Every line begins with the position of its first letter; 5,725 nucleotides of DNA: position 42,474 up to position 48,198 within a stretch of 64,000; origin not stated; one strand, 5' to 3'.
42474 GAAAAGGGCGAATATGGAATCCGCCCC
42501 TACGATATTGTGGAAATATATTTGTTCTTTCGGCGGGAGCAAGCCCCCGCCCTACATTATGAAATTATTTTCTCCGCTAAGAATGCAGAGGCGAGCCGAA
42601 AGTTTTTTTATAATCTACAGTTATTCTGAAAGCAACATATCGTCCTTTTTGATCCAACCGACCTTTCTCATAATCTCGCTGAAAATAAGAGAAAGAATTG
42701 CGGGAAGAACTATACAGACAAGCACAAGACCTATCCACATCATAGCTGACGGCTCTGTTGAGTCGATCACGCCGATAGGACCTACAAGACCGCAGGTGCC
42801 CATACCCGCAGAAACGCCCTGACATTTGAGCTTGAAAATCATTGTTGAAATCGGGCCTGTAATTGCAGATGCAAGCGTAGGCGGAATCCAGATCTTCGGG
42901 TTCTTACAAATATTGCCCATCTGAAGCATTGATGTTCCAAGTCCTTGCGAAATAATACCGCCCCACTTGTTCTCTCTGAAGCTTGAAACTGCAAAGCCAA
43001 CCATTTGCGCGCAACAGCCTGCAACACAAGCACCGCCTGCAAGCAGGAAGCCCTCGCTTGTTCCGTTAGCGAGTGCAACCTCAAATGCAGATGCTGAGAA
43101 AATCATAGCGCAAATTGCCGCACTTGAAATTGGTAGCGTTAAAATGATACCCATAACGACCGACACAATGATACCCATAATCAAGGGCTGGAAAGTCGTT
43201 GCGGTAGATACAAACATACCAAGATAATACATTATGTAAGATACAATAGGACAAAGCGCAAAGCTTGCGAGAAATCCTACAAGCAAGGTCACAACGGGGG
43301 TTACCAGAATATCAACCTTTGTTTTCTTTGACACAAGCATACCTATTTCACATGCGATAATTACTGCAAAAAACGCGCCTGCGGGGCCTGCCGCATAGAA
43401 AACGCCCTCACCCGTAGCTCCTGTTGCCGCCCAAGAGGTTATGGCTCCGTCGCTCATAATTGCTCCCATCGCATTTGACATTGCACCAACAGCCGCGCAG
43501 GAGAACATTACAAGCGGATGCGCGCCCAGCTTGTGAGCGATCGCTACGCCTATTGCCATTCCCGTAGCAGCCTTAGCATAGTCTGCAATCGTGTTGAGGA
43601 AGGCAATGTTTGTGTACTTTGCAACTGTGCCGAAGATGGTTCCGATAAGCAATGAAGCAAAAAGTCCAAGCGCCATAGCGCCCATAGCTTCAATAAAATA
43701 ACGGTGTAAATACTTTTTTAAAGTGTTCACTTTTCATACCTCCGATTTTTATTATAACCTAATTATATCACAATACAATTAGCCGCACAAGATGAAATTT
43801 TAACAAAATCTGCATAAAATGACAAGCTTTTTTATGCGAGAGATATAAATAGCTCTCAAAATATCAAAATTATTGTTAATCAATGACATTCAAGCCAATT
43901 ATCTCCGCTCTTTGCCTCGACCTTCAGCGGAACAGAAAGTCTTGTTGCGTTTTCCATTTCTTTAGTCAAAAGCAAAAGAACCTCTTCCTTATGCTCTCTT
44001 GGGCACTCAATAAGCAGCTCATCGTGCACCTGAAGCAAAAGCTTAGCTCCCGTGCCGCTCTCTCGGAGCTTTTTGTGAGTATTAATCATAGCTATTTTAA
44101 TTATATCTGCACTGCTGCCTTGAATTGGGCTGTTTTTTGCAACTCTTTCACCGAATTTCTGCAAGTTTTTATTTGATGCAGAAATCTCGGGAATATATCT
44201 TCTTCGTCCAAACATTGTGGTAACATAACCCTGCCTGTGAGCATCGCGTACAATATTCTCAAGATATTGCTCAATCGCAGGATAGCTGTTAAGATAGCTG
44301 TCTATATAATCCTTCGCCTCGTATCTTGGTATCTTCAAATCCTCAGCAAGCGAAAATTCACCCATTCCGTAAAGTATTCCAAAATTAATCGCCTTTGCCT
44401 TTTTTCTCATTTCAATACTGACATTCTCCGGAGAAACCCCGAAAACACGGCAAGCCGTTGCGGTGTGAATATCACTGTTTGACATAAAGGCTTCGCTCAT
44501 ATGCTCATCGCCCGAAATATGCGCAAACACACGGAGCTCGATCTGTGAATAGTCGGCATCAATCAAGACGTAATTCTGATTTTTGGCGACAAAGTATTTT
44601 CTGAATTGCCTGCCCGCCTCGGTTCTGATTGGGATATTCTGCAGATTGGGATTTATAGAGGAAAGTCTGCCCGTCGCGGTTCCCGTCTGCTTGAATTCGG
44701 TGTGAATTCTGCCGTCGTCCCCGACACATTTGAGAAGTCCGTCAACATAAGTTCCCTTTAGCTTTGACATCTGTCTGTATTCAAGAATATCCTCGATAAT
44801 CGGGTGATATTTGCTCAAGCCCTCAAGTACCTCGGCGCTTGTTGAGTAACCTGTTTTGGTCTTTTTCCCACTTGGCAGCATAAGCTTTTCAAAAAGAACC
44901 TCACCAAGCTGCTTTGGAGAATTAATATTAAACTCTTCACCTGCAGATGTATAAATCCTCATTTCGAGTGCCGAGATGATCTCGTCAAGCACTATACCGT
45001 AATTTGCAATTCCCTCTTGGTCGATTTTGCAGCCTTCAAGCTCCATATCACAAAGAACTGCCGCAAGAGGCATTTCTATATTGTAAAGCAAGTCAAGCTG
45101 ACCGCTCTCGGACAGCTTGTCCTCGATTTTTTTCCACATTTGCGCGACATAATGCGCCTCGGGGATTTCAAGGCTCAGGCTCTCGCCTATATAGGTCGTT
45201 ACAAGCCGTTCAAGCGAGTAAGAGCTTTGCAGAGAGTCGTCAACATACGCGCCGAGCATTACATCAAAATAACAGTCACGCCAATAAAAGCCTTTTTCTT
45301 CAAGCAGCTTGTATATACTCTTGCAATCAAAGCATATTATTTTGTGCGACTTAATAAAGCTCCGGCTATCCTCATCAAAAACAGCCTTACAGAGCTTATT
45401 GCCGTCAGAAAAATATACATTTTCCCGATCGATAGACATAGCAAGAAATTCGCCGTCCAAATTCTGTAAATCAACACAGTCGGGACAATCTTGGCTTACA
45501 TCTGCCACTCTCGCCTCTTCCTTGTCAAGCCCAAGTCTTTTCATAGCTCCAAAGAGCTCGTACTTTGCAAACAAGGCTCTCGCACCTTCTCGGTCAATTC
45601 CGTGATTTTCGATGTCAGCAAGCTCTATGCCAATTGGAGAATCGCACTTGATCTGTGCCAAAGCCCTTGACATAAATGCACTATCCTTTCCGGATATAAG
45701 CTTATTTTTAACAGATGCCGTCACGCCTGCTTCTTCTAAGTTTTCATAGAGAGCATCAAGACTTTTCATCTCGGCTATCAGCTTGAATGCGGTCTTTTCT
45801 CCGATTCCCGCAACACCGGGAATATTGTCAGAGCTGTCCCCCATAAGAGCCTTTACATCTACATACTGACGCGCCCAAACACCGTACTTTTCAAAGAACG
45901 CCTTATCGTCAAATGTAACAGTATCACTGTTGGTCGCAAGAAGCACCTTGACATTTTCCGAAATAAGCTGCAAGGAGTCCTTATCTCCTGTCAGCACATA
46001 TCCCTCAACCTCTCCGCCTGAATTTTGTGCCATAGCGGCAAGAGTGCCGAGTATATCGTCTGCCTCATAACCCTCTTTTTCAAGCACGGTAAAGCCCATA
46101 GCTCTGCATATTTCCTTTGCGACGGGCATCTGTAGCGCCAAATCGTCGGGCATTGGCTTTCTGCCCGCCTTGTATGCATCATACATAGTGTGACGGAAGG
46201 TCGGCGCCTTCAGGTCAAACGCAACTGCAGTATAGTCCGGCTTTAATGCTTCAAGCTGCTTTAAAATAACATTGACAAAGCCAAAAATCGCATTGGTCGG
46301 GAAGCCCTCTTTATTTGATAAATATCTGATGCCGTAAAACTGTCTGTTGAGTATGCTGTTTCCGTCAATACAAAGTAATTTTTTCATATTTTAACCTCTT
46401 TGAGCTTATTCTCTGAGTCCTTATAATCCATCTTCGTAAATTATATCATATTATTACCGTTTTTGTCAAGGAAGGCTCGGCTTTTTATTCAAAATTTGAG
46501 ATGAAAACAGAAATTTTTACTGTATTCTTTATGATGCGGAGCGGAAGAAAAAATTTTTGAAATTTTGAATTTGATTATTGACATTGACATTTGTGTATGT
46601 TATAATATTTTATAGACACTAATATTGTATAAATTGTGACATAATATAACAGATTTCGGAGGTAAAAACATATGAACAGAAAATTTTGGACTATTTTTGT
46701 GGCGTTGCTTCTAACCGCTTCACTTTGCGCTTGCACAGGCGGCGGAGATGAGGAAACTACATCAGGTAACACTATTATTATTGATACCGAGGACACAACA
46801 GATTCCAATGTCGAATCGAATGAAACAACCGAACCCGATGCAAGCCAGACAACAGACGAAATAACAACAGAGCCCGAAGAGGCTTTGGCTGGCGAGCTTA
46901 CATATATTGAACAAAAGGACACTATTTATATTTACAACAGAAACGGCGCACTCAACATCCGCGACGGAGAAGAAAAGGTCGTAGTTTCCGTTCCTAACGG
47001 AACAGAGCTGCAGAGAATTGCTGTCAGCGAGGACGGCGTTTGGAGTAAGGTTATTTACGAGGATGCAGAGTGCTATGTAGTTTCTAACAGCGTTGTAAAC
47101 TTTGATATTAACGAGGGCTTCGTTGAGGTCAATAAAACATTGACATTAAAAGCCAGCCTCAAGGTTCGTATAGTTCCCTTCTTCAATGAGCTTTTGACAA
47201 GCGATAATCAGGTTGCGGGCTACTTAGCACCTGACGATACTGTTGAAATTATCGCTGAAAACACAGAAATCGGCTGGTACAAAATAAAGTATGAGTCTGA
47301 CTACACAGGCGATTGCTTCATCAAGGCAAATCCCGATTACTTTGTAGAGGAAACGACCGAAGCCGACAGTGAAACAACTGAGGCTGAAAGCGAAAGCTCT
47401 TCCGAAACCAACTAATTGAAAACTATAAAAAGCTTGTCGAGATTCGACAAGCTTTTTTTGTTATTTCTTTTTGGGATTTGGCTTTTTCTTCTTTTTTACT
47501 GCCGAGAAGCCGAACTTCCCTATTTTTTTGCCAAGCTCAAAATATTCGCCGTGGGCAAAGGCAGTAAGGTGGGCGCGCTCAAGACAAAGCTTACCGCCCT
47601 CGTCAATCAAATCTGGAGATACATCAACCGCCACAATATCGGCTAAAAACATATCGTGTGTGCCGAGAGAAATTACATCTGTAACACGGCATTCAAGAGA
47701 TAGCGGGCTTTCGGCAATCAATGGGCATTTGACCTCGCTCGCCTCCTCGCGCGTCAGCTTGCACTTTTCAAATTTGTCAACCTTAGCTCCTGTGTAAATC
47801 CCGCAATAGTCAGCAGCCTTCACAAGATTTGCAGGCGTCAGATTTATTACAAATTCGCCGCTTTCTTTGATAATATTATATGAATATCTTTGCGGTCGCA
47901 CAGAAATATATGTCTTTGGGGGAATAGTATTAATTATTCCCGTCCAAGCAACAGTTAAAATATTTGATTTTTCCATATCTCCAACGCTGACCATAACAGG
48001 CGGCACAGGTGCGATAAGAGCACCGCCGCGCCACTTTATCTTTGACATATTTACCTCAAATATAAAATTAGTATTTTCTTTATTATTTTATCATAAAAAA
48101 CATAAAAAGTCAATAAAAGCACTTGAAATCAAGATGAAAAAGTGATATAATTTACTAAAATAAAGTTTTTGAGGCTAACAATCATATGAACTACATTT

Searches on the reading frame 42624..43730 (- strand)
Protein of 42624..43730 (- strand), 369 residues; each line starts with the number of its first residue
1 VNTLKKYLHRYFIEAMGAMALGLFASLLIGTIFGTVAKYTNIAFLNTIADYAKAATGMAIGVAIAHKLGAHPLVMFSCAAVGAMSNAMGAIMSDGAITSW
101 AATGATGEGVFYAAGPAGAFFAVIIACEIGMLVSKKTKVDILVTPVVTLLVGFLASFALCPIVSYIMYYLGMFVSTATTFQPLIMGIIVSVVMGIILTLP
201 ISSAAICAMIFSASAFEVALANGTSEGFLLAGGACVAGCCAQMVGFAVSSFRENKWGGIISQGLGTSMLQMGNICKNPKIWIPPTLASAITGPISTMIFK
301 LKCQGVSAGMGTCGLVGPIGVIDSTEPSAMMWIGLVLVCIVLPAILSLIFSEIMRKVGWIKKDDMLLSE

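Call 79: search_protein_families(library=pfam, proteins=[window:42624-43730:-], max_evalue=0.00001)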
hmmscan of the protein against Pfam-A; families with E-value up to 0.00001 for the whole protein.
window:42624-43730:- (369 aa): 1 family
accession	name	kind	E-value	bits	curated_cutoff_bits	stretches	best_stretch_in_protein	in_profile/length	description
PF13303.11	PTS_EIIC_2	-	2.2e-86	290.4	28.9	1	14-366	2-326/327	Phosphotransferase system, EIIC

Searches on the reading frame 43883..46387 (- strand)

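Call 79: search_protein_families(library=pfam, proteins=[window:43883-46387:-], max_evalue=0.00001)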
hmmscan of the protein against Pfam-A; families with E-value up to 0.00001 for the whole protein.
window:43883-46387:- (835 aa): 3 families
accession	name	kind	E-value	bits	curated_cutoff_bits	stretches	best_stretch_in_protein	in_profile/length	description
PF00476.26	DNA_pol_A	-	2e-161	537.6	34.3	1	465-833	9-381/381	DNA polymerase family A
PF02739.22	5_3_exonuc_N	-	4e-56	189.7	34.3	1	3-169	1-164/164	5'-3' exonuclease, N-terminal resolvase-like domain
PF01367.25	5_3_exonuc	-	4.4e-31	107.7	40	1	171-266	2-96/97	5'-3' exonuclease, C-terminal SAM fold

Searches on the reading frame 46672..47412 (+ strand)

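Call 79: search_protein_families(library=pfam, proteins=[window:46672-47412:+], max_evalue=0.00001)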
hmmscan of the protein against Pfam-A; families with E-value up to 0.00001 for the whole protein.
window:46672-47412:+ (247 aa): 1 family
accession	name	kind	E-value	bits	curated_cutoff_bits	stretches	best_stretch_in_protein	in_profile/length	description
PF08239.17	SH3_3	-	5.3e-06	27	27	0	178-213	12-46/54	Bacterial SH3 domain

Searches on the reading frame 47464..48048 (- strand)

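Call 79: search_protein_families(library=pfam, proteins=[window:47464-48048:-], max_evalue=0.00001)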
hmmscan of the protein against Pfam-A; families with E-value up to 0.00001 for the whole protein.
window:47464-48048:- (195 aa): 1 family
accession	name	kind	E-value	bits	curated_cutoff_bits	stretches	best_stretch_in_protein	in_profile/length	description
PF01613.24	Flavin_Reduct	-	8e-27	94.7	27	1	14-149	5-139/153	Flavin reductase like domain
